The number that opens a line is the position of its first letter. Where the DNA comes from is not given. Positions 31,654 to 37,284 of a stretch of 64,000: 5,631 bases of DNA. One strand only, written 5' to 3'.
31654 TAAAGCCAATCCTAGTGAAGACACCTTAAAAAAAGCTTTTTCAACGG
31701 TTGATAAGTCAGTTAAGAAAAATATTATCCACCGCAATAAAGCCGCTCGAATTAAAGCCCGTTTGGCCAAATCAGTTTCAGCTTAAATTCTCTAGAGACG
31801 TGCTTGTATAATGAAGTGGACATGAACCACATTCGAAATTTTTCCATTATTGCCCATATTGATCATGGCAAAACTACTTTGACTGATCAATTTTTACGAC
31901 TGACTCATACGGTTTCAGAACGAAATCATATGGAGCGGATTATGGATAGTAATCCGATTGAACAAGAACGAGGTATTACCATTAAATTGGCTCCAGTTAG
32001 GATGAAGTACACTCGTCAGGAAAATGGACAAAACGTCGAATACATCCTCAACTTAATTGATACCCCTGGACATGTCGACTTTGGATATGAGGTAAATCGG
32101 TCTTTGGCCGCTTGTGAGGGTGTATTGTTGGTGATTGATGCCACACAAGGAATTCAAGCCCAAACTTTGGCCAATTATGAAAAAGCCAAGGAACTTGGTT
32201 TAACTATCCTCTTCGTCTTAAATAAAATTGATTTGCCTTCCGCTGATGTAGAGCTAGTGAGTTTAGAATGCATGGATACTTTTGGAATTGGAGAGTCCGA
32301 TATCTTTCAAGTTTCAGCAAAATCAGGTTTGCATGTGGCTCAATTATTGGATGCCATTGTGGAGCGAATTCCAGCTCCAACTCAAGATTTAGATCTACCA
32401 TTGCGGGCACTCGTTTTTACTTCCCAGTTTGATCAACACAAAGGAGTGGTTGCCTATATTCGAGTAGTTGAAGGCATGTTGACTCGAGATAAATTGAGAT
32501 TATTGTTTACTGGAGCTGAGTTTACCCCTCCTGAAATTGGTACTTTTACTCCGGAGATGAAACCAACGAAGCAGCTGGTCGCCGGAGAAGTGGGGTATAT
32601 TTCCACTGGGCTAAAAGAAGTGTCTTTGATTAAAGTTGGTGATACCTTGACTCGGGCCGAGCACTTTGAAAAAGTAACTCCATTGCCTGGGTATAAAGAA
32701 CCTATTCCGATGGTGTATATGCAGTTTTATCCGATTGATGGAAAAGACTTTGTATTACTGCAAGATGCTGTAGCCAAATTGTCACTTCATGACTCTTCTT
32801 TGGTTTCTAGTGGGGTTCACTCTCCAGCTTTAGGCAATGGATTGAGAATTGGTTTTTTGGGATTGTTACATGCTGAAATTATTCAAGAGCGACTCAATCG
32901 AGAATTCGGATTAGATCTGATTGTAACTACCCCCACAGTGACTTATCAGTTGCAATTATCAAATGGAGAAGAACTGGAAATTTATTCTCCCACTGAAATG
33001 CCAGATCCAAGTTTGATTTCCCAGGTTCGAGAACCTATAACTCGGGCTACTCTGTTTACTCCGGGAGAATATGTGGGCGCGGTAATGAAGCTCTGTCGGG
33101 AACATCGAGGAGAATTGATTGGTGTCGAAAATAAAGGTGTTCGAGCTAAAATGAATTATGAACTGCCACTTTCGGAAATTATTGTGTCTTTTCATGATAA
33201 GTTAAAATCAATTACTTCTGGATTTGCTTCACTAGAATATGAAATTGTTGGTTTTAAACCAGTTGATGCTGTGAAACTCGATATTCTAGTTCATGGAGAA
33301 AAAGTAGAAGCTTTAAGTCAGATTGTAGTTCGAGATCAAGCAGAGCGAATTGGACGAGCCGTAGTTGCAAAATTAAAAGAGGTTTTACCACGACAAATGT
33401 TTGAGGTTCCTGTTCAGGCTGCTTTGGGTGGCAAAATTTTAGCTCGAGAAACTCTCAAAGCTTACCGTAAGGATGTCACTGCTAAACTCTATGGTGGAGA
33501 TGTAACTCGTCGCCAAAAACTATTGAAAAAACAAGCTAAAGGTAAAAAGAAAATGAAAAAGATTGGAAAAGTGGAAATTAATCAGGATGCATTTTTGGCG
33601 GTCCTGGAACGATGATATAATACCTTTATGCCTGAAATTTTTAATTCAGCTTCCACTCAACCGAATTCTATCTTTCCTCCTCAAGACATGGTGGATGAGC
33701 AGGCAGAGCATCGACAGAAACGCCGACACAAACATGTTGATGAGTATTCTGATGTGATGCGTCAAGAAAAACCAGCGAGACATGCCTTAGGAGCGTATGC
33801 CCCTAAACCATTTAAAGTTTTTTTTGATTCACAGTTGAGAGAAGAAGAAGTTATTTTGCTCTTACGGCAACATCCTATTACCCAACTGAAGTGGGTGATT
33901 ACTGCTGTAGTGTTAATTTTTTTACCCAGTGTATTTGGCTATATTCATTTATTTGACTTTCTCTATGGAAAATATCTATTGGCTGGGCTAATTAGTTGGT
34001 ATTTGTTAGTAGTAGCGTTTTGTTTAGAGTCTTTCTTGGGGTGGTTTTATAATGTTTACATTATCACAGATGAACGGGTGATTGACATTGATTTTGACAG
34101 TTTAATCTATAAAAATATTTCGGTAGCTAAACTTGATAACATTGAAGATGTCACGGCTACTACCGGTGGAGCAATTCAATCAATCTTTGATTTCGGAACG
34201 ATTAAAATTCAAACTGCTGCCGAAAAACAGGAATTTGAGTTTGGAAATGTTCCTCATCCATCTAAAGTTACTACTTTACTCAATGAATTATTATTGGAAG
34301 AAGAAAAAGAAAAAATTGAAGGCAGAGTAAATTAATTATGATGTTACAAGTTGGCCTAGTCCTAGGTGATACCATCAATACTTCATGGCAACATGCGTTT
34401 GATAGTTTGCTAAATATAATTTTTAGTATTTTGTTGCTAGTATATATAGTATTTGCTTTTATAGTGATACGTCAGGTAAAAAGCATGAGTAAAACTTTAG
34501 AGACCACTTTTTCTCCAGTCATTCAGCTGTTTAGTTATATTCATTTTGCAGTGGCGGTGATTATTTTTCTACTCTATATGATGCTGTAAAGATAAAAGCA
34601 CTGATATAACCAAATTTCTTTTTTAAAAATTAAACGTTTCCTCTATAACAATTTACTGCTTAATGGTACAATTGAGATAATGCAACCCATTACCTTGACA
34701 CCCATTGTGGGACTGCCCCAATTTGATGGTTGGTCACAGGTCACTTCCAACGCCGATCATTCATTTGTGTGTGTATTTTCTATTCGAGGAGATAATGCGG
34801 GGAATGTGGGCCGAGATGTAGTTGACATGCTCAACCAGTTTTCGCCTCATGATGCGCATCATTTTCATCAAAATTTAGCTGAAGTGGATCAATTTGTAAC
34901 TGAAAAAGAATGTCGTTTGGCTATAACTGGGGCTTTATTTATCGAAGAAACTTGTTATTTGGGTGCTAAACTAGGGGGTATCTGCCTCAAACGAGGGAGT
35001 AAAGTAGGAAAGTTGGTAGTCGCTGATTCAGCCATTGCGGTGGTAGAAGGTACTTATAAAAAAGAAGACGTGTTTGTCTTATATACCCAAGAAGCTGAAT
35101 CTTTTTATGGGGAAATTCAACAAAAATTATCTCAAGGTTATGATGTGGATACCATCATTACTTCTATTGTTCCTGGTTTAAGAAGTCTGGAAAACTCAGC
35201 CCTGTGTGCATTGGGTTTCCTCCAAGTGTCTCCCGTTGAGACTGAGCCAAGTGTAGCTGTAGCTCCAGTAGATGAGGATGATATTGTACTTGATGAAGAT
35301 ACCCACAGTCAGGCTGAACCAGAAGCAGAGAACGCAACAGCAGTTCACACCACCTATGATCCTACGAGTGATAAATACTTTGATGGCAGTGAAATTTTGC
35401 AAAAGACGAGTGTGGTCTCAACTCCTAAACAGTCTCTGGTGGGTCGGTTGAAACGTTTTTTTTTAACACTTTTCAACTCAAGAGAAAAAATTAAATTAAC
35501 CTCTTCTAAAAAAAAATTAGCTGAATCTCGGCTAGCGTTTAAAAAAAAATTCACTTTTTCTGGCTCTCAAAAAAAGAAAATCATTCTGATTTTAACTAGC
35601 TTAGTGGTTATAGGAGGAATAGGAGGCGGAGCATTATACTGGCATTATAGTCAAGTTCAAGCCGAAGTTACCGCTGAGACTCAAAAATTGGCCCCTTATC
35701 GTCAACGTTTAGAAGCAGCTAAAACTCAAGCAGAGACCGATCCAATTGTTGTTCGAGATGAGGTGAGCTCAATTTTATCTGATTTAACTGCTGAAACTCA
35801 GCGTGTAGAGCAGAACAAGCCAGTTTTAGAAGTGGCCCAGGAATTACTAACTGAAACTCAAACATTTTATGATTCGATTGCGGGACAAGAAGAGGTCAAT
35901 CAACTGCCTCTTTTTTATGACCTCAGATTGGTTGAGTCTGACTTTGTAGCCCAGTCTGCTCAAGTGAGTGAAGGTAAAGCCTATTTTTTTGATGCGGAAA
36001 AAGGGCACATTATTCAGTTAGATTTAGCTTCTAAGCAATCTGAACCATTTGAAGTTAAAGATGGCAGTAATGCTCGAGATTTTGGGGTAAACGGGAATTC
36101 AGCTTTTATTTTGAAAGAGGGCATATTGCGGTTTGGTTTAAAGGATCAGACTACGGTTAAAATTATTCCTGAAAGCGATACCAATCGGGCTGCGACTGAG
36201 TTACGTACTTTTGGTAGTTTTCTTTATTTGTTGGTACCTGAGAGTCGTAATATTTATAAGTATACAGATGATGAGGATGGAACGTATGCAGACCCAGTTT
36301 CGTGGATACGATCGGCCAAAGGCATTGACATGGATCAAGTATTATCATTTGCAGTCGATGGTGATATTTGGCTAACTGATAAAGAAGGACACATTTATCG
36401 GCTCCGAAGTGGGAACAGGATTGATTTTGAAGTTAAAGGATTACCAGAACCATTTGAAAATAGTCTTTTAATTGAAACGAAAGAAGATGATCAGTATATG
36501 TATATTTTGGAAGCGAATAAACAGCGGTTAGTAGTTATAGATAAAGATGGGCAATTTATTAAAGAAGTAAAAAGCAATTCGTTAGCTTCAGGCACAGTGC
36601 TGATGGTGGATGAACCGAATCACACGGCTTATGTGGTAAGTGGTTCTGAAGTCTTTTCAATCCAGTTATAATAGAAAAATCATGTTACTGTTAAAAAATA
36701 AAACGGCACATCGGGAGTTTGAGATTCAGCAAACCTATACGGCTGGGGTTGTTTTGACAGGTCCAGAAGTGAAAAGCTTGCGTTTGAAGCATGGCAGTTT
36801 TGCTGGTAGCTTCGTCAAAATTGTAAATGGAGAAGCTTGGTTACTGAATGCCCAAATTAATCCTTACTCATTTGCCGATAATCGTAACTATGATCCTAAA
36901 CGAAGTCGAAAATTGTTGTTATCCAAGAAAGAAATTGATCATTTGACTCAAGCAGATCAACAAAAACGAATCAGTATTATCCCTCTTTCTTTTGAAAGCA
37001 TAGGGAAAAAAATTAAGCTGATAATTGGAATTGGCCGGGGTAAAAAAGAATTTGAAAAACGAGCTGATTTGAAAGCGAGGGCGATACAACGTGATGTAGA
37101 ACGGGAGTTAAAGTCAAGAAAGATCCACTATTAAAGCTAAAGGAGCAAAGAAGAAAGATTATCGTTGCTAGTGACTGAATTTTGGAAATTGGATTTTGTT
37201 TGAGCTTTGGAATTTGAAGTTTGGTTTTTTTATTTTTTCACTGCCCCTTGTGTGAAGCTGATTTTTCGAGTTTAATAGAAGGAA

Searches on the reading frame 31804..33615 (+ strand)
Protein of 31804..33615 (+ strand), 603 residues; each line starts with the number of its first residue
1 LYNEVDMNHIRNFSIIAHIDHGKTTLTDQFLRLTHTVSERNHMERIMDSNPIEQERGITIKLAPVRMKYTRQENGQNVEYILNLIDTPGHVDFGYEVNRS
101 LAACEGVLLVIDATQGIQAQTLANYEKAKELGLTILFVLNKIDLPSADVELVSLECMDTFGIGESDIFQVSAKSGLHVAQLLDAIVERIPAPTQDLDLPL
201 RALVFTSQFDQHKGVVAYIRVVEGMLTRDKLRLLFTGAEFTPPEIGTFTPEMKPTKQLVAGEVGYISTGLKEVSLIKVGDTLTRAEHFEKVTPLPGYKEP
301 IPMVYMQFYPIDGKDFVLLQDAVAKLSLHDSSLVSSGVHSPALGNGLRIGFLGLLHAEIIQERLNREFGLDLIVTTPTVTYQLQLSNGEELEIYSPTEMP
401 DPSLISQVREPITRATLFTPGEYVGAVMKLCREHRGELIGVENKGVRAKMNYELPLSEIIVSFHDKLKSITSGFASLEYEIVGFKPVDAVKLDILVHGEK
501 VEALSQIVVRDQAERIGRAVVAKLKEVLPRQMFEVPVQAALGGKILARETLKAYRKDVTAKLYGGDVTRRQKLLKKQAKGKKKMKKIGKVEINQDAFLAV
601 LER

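Call 10: search_protein_families(library=pfam, proteins=[window:31804-33615:+], max_evalue=0.001)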
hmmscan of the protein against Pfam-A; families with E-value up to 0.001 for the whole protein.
window:31804-33615:+ (603 aa): 6 families
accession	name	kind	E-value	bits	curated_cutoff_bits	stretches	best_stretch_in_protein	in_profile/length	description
PF00009.33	GTP_EFTU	-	1.7e-50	171.7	26.5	1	9-190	2-187/188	Elongation factor Tu GTP binding domain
PF06421.17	LepA_C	-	2.2e-45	153.6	29.7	1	496-601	1-106/107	GTP-binding protein LepA C-terminus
PF00679.30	EFG_C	-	2.9e-19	69.3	27.9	1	408-494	2-88/89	Elongation factor G C-terminus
PF03144.31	GTP_EFTU_D2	-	3.4e-07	31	30.3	1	214-283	1-73/73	Elongation factor Tu domain 2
PF22042.2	EF-G_D2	-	9.9e-06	26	27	1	199-283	1-82/84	Elongation factor G domain 2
PF01926.29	MMR_HSR1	-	0.00025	21.6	21.9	1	57-141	31-113/113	50S ribosome-binding GTPase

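Call 70: list_cluster_members(proteins=[window:31804-33615:+, window:54750-56378:+, window:20671-21990:-, window:26064-27599:-, window:24239-26050:-])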
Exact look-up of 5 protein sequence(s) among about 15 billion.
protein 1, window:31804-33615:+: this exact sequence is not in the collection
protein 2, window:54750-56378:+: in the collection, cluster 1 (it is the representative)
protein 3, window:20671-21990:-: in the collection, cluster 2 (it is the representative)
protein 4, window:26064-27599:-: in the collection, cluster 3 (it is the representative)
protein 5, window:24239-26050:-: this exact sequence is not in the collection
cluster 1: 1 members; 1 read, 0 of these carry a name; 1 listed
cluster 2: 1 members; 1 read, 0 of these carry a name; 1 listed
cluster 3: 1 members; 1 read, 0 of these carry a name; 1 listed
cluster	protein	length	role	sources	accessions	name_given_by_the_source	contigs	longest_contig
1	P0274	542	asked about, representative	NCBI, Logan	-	-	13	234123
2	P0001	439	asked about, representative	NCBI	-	-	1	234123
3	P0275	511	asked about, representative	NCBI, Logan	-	-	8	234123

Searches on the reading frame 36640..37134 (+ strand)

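Call 10: search_protein_families(library=pfam, proteins=[window:36640-37134:+], max_evalue=0.001)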
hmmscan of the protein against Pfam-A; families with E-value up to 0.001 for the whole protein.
window:36640-37134:+ (164 aa): 1 family
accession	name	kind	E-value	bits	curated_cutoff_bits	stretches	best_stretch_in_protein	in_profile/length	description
PF01668.23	SmpB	-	2.5e-44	151.1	27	1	18-158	2-142/143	SmpB protein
